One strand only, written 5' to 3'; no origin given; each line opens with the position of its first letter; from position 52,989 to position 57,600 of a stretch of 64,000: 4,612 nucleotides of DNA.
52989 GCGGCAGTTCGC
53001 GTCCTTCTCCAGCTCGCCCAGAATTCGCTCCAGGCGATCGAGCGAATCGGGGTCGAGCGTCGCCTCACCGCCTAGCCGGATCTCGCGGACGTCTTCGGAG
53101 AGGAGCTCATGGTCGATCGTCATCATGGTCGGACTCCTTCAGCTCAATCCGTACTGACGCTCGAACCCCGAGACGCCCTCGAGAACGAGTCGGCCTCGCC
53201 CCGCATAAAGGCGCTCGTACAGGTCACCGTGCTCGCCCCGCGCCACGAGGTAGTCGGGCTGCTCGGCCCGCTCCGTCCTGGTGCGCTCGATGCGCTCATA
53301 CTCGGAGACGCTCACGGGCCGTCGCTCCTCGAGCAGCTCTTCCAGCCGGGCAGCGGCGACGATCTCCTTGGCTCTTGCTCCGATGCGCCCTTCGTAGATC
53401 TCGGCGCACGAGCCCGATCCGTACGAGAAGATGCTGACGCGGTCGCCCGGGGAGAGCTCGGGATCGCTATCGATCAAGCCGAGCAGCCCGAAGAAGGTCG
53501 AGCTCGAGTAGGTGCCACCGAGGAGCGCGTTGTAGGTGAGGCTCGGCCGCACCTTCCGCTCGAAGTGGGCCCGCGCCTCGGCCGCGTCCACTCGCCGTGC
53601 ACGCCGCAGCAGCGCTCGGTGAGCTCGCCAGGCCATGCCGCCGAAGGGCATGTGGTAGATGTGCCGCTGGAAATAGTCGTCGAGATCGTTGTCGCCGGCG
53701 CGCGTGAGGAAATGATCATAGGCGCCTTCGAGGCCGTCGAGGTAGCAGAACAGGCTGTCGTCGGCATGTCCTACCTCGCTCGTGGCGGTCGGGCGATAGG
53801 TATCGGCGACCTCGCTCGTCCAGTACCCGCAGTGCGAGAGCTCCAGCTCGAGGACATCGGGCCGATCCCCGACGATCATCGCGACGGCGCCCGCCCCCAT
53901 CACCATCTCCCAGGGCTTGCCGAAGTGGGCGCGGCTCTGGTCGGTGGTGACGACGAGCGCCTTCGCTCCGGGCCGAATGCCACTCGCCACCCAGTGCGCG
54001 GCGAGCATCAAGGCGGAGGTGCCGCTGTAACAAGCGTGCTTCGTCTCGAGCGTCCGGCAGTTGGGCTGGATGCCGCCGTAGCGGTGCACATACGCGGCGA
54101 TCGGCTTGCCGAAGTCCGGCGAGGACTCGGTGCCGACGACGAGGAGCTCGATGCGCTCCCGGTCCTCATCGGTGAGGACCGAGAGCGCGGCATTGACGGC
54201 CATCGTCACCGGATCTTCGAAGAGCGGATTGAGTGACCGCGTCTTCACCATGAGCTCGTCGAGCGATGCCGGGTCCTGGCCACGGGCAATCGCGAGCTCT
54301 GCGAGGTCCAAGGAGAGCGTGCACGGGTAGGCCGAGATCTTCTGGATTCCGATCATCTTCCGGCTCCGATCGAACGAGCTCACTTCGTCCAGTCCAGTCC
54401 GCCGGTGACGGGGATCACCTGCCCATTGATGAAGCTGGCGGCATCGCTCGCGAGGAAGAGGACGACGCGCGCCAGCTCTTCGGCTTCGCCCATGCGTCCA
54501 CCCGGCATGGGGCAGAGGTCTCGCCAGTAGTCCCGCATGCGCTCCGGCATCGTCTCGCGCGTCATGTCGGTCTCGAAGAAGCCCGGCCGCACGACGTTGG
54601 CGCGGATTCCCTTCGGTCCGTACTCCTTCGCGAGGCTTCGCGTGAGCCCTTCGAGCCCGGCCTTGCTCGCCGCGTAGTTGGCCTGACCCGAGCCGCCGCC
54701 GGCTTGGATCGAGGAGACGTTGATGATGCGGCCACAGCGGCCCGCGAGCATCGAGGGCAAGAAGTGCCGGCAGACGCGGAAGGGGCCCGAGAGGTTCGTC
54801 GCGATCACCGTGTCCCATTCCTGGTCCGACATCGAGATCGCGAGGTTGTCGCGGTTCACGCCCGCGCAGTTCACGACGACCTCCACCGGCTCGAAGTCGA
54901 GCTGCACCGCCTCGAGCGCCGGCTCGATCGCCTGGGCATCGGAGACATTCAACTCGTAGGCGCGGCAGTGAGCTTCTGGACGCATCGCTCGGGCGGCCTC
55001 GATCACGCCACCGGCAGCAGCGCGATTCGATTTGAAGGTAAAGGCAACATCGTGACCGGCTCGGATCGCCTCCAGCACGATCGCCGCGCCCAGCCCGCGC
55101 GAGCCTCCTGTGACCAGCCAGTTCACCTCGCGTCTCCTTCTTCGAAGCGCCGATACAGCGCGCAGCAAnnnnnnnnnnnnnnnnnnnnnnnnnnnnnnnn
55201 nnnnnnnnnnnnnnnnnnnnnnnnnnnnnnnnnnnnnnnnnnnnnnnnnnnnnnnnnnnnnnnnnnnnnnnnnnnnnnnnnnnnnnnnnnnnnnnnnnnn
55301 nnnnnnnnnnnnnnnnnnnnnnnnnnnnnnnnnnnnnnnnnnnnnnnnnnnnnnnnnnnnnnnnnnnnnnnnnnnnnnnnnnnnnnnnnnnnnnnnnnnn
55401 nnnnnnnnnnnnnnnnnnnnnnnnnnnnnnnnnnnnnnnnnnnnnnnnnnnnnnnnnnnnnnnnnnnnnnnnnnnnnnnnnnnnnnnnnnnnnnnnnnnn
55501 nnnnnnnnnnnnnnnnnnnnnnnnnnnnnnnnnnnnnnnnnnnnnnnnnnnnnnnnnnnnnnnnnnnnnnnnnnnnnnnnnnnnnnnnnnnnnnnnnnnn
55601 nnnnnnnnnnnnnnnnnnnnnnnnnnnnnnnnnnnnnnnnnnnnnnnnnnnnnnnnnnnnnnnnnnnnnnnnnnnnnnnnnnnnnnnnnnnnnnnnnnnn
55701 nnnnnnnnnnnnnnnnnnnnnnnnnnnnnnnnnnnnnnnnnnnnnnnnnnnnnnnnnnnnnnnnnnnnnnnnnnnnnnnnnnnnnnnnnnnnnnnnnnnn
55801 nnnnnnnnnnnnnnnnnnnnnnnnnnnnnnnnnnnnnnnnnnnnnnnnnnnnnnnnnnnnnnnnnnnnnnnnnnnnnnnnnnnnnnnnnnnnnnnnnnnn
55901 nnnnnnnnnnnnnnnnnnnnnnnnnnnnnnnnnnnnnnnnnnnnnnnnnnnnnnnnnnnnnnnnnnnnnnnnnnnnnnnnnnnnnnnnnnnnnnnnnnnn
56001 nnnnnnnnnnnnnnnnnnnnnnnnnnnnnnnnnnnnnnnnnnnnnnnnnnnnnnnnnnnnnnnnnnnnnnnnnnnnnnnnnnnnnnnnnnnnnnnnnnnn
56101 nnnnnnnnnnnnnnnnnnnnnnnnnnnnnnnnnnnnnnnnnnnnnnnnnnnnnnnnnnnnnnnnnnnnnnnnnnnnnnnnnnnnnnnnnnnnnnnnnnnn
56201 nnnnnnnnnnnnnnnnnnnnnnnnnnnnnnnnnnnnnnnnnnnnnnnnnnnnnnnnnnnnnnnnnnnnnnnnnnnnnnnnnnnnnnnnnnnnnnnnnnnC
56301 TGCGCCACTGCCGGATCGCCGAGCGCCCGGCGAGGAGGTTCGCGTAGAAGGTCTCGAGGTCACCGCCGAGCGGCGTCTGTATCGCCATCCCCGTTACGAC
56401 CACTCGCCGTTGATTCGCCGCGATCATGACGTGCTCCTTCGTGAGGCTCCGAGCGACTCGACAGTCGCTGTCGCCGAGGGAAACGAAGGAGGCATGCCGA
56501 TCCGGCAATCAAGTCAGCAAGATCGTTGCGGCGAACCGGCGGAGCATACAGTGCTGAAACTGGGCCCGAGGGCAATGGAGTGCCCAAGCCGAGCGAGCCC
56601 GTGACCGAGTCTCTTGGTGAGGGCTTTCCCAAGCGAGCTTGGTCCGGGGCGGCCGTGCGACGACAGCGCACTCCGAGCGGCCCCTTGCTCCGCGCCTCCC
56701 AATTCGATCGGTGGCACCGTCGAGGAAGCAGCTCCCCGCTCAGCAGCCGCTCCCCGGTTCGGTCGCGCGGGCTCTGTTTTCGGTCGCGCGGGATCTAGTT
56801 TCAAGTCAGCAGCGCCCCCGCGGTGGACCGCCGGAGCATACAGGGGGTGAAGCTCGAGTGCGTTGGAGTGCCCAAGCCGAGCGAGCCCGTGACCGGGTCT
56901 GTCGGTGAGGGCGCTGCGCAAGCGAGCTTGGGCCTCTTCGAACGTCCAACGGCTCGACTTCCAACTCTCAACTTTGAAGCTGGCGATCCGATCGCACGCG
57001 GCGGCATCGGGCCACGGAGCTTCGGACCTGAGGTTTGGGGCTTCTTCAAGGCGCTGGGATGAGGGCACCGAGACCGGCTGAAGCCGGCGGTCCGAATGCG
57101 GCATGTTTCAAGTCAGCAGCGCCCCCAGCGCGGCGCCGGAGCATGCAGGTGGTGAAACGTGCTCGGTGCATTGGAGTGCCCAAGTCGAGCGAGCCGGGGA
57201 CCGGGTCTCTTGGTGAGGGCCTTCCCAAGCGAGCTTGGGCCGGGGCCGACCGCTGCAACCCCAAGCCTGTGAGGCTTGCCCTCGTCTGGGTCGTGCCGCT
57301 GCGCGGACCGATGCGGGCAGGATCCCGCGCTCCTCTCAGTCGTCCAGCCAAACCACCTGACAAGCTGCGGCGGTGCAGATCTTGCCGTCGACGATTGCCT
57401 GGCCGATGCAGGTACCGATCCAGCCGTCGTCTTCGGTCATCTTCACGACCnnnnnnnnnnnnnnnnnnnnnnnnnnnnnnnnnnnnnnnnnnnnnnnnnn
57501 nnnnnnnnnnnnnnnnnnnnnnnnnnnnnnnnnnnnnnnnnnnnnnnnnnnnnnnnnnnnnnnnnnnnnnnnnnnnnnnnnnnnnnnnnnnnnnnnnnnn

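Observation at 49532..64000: Uncharacterised biosynthetic cluster: stand-alone FAS-II-like enzymes + HMGS/ECH1/ECH2 beta-branching cassette + alpha-oxoamine synthase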

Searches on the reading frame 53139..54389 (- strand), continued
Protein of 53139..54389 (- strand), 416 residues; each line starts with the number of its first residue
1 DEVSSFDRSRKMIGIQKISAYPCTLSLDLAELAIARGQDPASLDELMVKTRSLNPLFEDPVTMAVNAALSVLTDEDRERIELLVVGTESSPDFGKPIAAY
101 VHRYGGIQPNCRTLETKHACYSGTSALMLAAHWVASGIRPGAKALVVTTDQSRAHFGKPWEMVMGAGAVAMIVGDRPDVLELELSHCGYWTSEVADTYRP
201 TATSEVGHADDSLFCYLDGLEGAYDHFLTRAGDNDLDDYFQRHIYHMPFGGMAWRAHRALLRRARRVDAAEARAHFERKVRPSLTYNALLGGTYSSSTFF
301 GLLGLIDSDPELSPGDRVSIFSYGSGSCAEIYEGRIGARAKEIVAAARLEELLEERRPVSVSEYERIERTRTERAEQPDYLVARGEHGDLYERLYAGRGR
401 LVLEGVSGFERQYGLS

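Call 98: search_protein_families(library=ncbifam, proteins=[L059:3186-4289:+, L072:13145-14248:+, L076:13544-14749:+, L082:14507-15658:+, L091:13834-15135:+, L005:12718-13917:+, L065:5191-6402:+, L026:5070-6296:+], max_evalue=1e-40)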
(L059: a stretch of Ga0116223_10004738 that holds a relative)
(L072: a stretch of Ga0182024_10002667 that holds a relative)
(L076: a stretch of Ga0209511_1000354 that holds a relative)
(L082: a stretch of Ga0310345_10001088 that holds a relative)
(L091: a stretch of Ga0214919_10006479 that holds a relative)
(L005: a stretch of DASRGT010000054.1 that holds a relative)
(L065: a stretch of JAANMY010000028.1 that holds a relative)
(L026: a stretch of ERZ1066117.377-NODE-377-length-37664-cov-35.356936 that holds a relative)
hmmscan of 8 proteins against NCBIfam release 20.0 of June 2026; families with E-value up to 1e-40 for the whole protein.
L059:3186-4289:+ (368 aa): 9 families
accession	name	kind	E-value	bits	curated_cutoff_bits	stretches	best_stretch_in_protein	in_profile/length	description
TIGR00858.1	bioF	equivalog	1.8e-84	283.6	426.45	1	16-365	18-362/365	8-amino-7-oxononanoate synthase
NF005394.0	PRK06939.1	equivalog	3.9e-77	259.6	460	1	21-364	42-384/397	glycine C-acetyltransferase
TIGR01825.1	gly_Cac_T_rel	subfamily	5.9e-76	255.6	535.4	1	22-364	34-372/385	BioF/Kbl family PLP-dependent acyltransferase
NF047599.1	SerpalmtaseBetaP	equivalog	3e-74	250.1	500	1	25-365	47-384/394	serine palmitoyltransferase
NF047600.1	SerpalmtaseCFB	equivalog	3.8e-74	249.7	640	1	22-363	44-381/395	serine palmitoyltransferase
TIGR01822.1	2am3keto_CoA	equivalog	2e-64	217.9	493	1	16-364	35-380/393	glycine C-acetyltransferase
NF047603.1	SerpalmtaseAlphaP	equivalog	2.3e-64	217.5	670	1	26-363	50-385/399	serine palmitoyltransferase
TIGR01821.1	5aminolev_synth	equivalog_domain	1.8e-59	201.6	338.55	1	13-364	38-387/402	5-aminolevulinate synthase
NF005526.0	PRK07179.1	equivalog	5.1e-54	183.4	428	1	22-366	55-391/407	alpha-hydroxyketone-type quorum-sensing autoinducer synthase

L072:13145-14248:+ (368 aa): 9 families
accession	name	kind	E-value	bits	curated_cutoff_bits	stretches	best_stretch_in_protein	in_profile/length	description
TIGR00858.1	bioF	equivalog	2.5e-84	283.1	426.45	1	15-364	17-361/365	8-amino-7-oxononanoate synthase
NF005394.0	PRK06939.1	equivalog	5.6e-78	262.4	460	1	22-364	43-384/397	glycine C-acetyltransferase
TIGR01825.1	gly_Cac_T_rel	subfamily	4.1e-75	252.8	535.4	1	22-363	34-371/385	BioF/Kbl family PLP-dependent acyltransferase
NF047599.1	SerpalmtaseBetaP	equivalog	1.4e-74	251.2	500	1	25-365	47-384/394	serine palmitoyltransferase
NF047600.1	SerpalmtaseCFB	equivalog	2.4e-71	240.5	640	1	22-362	44-380/395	serine palmitoyltransferase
TIGR01822.1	2am3keto_CoA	equivalog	6.2e-66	222.9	493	1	16-364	35-380/393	glycine C-acetyltransferase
NF047603.1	SerpalmtaseAlphaP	equivalog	1.1e-65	221.8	670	1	26-363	50-385/399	serine palmitoyltransferase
NF005526.0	PRK07179.1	equivalog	1.1e-57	195.5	428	1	22-366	55-391/407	alpha-hydroxyketone-type quorum-sensing autoinducer synthase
TIGR01821.1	5aminolev_synth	equivalog_domain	1.1e-56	192.4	338.55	1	14-363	39-386/402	5-aminolevulinate synthase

L076:13544-14749:+ (402 aa): 10 families
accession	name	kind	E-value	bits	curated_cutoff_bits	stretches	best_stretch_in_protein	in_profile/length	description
TIGR00858.1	bioF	equivalog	1.3e-88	297.3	426.45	1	38-396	7-362/365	8-amino-7-oxononanoate synthase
NF005394.0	PRK06939.1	equivalog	3.4e-84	282.9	460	1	15-398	9-387/397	glycine C-acetyltransferase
NF047600.1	SerpalmtaseCFB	equivalog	6.1e-77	258.9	640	1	20-400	16-387/395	serine palmitoyltransferase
TIGR01825.1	gly_Cac_T_rel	subfamily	2.5e-76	256.8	535.4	1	52-396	33-373/385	BioF/Kbl family PLP-dependent acyltransferase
NF047599.1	SerpalmtaseBetaP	equivalog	2.8e-75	253.4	500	1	55-399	46-387/394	serine palmitoyltransferase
TIGR01822.1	2am3keto_CoA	equivalog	3.9e-75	253.2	493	1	19-398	9-383/393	glycine C-acetyltransferase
NF047603.1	SerpalmtaseAlphaP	equivalog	7.7e-66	222.4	670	1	57-396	50-387/399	serine palmitoyltransferase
TIGR01821.1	5aminolev_synth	equivalog_domain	1.5e-59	201.9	338.55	1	14-395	6-387/402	5-aminolevulinate synthase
NF005526.0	PRK07179.1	equivalog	1.4e-56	191.9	428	1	12-399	18-393/407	alpha-hydroxyketone-type quorum-sensing autoinducer synthase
NF005697.0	PRK07505.1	subfamily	8e-43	146.6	342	1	13-398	15-395/405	hypothetical protein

L082:14507-15658:+ (384 aa): 9 families
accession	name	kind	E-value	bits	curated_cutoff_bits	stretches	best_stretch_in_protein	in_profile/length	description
TIGR00858.1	bioF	equivalog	9e-87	291.2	426.45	1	20-383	3-363/365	8-amino-7-oxononanoate synthase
NF047599.1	SerpalmtaseBetaP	equivalog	2.5e-78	263.5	500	1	37-383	42-385/394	serine palmitoyltransferase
NF005394.0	PRK06939.1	equivalog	2.4e-76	257.1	460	1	5-382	13-385/397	glycine C-acetyltransferase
TIGR01825.1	gly_Cac_T_rel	subfamily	1.9e-73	247.4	535.4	1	9-382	9-373/385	BioF/Kbl family PLP-dependent acyltransferase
NF047600.1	SerpalmtaseCFB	equivalog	8.5e-69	232.1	640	1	6-382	16-383/395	serine palmitoyltransferase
TIGR01822.1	2am3keto_CoA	equivalog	3.4e-67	227.1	493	1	7-382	11-381/393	glycine C-acetyltransferase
NF047603.1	SerpalmtaseAlphaP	equivalog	9.8e-66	222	670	1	41-378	48-383/399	serine palmitoyltransferase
TIGR01821.1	5aminolev_synth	equivalog_domain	1.8e-57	195.1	338.55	1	38-381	45-387/402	5-aminolevulinate synthase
NF005526.0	PRK07179.1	equivalog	1.7e-53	181.7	428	1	40-383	56-391/407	alpha-hydroxyketone-type quorum-sensing autoinducer synthase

L091:13834-15135:+ (433 aa): 10 families
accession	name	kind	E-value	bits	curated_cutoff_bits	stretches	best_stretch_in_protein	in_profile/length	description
TIGR00858.1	bioF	equivalog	2e-89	299.9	426.45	1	57-420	3-363/365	8-amino-7-oxononanoate synthase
NF005394.0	PRK06939.1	equivalog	3.2e-87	292.8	460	1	38-428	9-394/397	glycine C-acetyltransferase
TIGR01825.1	gly_Cac_T_rel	subfamily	1.4e-82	277.4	535.4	1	42-430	5-384/385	BioF/Kbl family PLP-dependent acyltransferase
NF047599.1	SerpalmtaseBetaP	equivalog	9.4e-79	264.9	500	1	74-427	42-392/394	serine palmitoyltransferase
NF047600.1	SerpalmtaseCFB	equivalog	2.1e-77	260.5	640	1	42-429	15-393/395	serine palmitoyltransferase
TIGR01822.1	2am3keto_CoA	equivalog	9.6e-74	248.6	493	1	43-426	10-388/393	glycine C-acetyltransferase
NF047603.1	SerpalmtaseAlphaP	equivalog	6.6e-71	239.1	670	1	77-420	47-388/399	serine palmitoyltransferase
TIGR01821.1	5aminolev_synth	equivalog_domain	5.3e-64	216.6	338.55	1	48-429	18-398/402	5-aminolevulinate synthase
NF005526.0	PRK07179.1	equivalog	1.2e-55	188.7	428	1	47-430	28-401/407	alpha-hydroxyketone-type quorum-sensing autoinducer synthase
NF005697.0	PRK07505.1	subfamily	6.3e-50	170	342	1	58-423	33-397/405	hypothetical protein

L005:12718-13917:+ (400 aa): 9 families
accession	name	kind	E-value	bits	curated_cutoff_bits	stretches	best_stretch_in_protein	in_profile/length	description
TIGR00858.1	bioF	equivalog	1.6e-88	296.9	426.45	1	41-396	9-364/365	8-amino-7-oxononanoate synthase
TIGR01825.1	gly_Cac_T_rel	subfamily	1.9e-86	290.2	535.4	1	28-399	8-378/385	BioF/Kbl family PLP-dependent acyltransferase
NF005394.0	PRK06939.1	equivalog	1e-82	278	460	1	28-399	16-390/397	glycine C-acetyltransferase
TIGR01822.1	2am3keto_CoA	equivalog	5.2e-74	249.5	493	1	27-396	11-383/393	glycine C-acetyltransferase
NF047600.1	SerpalmtaseCFB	equivalog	2.5e-73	247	640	1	44-399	34-388/395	serine palmitoyltransferase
NF047599.1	SerpalmtaseBetaP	equivalog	2.8e-71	240.3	500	1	54-399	42-389/394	serine palmitoyltransferase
TIGR01821.1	5aminolev_synth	equivalog_domain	2.1e-65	221.2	338.55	1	55-399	45-393/402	5-aminolevulinate synthase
NF047603.1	SerpalmtaseAlphaP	equivalog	8e-54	182.8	670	1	46-397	38-390/399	serine palmitoyltransferase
NF005526.0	PRK07179.1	equivalog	7.9e-50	169.6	428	1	52-399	49-395/407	alpha-hydroxyketone-type quorum-sensing autoinducer synthase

L065:5191-6402:+ (404 aa): 9 families
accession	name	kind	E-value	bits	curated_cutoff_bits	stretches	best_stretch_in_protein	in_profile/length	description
TIGR01825.1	gly_Cac_T_rel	subfamily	8.7e-94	314.3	535.4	1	44-402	20-378/385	BioF/Kbl family PLP-dependent acyltransferase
TIGR00858.1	bioF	equivalog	2.2e-93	312.9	426.45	1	47-396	11-361/365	8-amino-7-oxononanoate synthase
NF047600.1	SerpalmtaseCFB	equivalog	1.7e-88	297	640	1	45-402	31-388/395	serine palmitoyltransferase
NF005394.0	PRK06939.1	equivalog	8.4e-84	281.6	460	1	44-400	28-388/397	glycine C-acetyltransferase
NF047599.1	SerpalmtaseBetaP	equivalog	1.4e-80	270.9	500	1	46-402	34-389/394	serine palmitoyltransferase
TIGR01822.1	2am3keto_CoA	equivalog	3.9e-69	233.5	493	1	55-399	36-383/393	glycine C-acetyltransferase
TIGR01821.1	5aminolev_synth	equivalog_domain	3.9e-67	226.9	338.55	1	55-397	43-388/402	5-aminolevulinate synthase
NF047603.1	SerpalmtaseAlphaP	equivalog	3.3e-66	223.6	670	1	45-399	35-389/399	serine palmitoyltransferase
NF005526.0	PRK07179.1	equivalog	8.3e-58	195.9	428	1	59-402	56-395/407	alpha-hydroxyketone-type quorum-sensing autoinducer synthase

L026:5070-6296:+ (409 aa): 9 families
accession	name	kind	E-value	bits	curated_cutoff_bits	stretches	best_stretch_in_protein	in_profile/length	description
TIGR00858.1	bioF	equivalog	2.2e-99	332.7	426.45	1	62-404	21-364/365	8-amino-7-oxononanoate synthase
TIGR01825.1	gly_Cac_T_rel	subfamily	5.7e-96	321.5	535.4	1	62-407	33-378/385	BioF/Kbl family PLP-dependent acyltransferase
NF005394.0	PRK06939.1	equivalog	1.5e-91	307.1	460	1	61-405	41-388/397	glycine C-acetyltransferase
NF047599.1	SerpalmtaseBetaP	equivalog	1.3e-87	294.1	500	1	62-405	43-387/394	serine palmitoyltransferase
NF047600.1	SerpalmtaseCFB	equivalog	2.7e-87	293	640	1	63-406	44-387/395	serine palmitoyltransferase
TIGR01822.1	2am3keto_CoA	equivalog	7.4e-80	268.8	493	1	62-403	38-382/393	glycine C-acetyltransferase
NF047603.1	SerpalmtaseAlphaP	equivalog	1.3e-70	238.1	670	1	62-405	45-390/399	serine palmitoyltransferase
TIGR01821.1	5aminolev_synth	equivalog_domain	6.1e-67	226.2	338.55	1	61-405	44-391/402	5-aminolevulinate synthase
NF005526.0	PRK07179.1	equivalog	6.2e-60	202.9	428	1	62-406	54-394/407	alpha-hydroxyketone-type quorum-sensing autoinducer synthase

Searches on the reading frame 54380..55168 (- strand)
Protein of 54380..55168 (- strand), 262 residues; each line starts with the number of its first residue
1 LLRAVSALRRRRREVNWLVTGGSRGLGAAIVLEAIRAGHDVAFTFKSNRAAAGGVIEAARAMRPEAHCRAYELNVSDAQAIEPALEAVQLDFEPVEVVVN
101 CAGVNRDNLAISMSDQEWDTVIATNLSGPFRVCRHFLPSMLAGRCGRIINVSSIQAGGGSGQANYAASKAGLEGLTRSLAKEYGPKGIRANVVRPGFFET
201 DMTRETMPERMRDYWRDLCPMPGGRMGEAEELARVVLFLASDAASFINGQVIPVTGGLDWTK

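Call 7: search_protein_families(library=pfam, proteins=[window:54380-55168:-], max_evalue=0.01)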
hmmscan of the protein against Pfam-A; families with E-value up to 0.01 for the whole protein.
window:54380-55168:- (262 aa): 5 families
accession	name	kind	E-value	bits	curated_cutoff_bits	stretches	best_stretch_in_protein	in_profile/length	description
PF13561.12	adh_short_C2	-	9.9e-56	189.4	27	1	24-258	6-235/236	Enoyl-(Acyl carrier protein) reductase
PF00106.31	adh_short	-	3.5e-49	167.4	26.6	1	18-208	4-192/195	short chain dehydrogenase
PF08659.16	KR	-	9.2e-16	58.7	22.6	1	17-181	3-165/180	KR domain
PF01370.27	Epimerase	-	5.1e-06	26.5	20.9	1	17-194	1-168/240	NAD dependent epimerase/dehydratase family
PF23441.1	SDR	-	0.00045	20.1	27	1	124-239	121-238/258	SDR-like rossmann domain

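Call 10: search_protein_families(library=ncbifam, proteins=[window:54380-55168:-], max_evalue=0.001)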
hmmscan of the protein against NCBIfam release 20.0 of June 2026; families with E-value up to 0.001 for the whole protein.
window:54380-55168:- (262 aa): 227 families (the best 25 are shown)
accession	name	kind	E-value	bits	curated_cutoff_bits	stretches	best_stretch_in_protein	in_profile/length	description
TIGR01830.1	3oxo_ACP_reduc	equivalog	4.3e-73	245.9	297.75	1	18-258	2-238/239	3-oxoacyl-[acyl-carrier-protein] reductase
NF004197.0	PRK05653.1-1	equivalog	1.7e-71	240.8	332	1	18-258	11-246/249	3-oxoacyl-ACP reductase FabG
NF009466.0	PRK12826.1-2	subfamily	2.7e-66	223.5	222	1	17-258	6-244/248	3-oxoacyl-ACP reductase FabG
NF004198.0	PRK05653.1-3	equivalog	5.9e-61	206.1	296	1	14-258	7-246/248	3-oxoacyl-ACP reductase FabG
TIGR01829.1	AcAcCoA_reduct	subfamily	7.8e-59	199.3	302.1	1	18-258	4-240/242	acetoacetyl-CoA reductase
NF009464.0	PRK12824.1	subfamily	5e-58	196.6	269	1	18-258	6-242/245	3-oxoacyl-ACP reductase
NF053542.1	FlxB_rubin_SDR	equivalog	1e-57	195.7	340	1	18-258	4-239/239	flexirubin biosynthesis SDR family reductase FlxB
NF040605.2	mycolic_FabG1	exception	5.5e-57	193.3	420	1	18-258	5-229/233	3-oxoacyl-ACP reductase FabG1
NF004200.0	PRK05653.1-5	equivalog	2.3e-56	191.1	273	1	17-258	5-241/242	3-oxoacyl-ACP reductase FabG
NF004199.0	PRK05653.1-4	equivalog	3.3e-55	187.3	301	1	16-258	7-245/247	3-oxoacyl-ACP reductase FabG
NF047420.2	EF_P_mod_YmfI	equivalog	1.8e-49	168.6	238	1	17-258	2-235/236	elongation factor P 5-aminopentanone reductase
NF005559.1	PRK07231.1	subfamily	2.6e-49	168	215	1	18-258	8-247/249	glucose 1-dehydrogenase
TIGR01831.1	fabG_rel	equivalog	4e-48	163.9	338.85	1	18-258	2-238/239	3-ketoacyl-ACP reductase FabG2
NF004791.0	PRK06138.1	equivalog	1.4e-47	162.1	312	1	18-258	9-249/252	SDR family oxidoreductase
NF005067.0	PRK06484.1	equivalog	3.6e-47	161.1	713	1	16-259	11-252/524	short chain dehydrogenase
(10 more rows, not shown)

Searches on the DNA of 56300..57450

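Call 55: search_rna_families(source=window, start=56300, end=57450, threshold=evalue, max_evalue=1)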
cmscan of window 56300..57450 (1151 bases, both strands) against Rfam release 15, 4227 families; matches with E-value up to 1: 0.
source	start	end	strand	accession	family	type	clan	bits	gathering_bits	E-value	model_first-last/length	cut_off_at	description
